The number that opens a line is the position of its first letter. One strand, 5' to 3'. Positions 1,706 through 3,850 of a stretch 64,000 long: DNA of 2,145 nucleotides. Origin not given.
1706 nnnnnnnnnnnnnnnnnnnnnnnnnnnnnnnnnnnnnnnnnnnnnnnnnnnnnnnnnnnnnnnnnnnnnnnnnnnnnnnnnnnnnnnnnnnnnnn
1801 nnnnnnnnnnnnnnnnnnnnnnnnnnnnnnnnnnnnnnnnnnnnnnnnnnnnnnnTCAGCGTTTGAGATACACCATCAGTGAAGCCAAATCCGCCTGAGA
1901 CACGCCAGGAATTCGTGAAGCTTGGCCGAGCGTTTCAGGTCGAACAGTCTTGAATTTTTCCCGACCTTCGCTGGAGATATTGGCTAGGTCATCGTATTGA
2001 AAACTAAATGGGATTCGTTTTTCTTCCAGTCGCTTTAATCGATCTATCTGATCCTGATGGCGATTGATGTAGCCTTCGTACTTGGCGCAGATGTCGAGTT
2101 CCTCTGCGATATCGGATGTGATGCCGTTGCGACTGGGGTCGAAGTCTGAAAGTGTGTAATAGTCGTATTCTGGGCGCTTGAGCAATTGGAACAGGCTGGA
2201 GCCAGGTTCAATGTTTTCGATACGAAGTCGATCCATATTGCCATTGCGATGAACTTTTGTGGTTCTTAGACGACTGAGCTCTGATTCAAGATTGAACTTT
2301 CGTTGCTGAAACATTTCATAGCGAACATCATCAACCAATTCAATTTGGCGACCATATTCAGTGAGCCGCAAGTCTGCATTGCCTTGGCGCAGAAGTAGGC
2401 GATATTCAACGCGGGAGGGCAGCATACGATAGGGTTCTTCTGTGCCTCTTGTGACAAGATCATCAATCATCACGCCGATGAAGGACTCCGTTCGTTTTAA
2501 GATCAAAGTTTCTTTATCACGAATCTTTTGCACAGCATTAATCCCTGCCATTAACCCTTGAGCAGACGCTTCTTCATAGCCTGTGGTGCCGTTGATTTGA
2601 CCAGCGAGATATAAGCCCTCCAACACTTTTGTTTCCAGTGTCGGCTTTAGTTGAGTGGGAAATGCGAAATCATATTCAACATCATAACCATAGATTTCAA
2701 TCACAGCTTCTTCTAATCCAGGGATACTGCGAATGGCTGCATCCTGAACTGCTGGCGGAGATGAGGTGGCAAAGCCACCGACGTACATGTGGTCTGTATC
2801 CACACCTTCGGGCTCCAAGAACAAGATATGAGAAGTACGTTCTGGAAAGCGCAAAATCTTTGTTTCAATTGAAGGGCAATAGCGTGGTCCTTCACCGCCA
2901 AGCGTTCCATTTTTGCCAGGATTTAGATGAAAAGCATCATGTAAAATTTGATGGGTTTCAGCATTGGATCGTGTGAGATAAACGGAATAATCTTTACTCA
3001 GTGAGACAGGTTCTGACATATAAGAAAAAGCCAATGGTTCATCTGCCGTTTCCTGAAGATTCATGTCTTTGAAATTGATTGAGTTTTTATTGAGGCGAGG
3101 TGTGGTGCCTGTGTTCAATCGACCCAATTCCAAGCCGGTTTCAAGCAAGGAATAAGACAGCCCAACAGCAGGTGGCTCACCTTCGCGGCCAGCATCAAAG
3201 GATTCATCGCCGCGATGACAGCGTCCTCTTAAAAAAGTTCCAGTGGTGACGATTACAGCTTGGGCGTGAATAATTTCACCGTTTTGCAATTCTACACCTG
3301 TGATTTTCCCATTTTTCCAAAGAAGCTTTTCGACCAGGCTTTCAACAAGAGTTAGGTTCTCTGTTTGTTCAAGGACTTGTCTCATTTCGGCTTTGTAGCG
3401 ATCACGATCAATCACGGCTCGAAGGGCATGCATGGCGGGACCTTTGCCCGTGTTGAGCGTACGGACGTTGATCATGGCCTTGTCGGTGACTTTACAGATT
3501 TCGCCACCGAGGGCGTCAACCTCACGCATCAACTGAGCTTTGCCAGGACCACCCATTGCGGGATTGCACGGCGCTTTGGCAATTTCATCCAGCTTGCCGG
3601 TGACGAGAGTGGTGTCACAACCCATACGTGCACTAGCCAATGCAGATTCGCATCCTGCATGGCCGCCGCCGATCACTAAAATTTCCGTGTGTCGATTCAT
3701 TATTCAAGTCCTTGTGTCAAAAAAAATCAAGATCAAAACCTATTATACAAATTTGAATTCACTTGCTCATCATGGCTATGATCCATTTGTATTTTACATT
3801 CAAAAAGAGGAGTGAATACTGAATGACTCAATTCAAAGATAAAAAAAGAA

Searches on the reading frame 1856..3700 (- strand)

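Call 29: search_protein_families(library=pfam, proteins=[window:1856-3700:-], max_evalue=0.00001)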
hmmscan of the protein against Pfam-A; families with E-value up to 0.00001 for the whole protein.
window:1856-3700:- (614 aa): 3 families
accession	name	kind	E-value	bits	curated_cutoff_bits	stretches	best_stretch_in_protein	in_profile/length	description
PF01134.28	GIDA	-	3.7e-146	487.6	22.1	1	7-397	2-391/391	Glucose inhibited division protein A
PF13932.14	SAM_GIDA_C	-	2.9e-21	75.5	27.1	1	554-609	2-57/57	tRNA modifying enzyme MnmG/GidA C-terminal helical bundle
PF21680.2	GIDA_C_1st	-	4.8e-17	62.9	24.7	1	458-549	1-96/96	tRNA modifying enzyme MnmG/GidA C-terminal helical domain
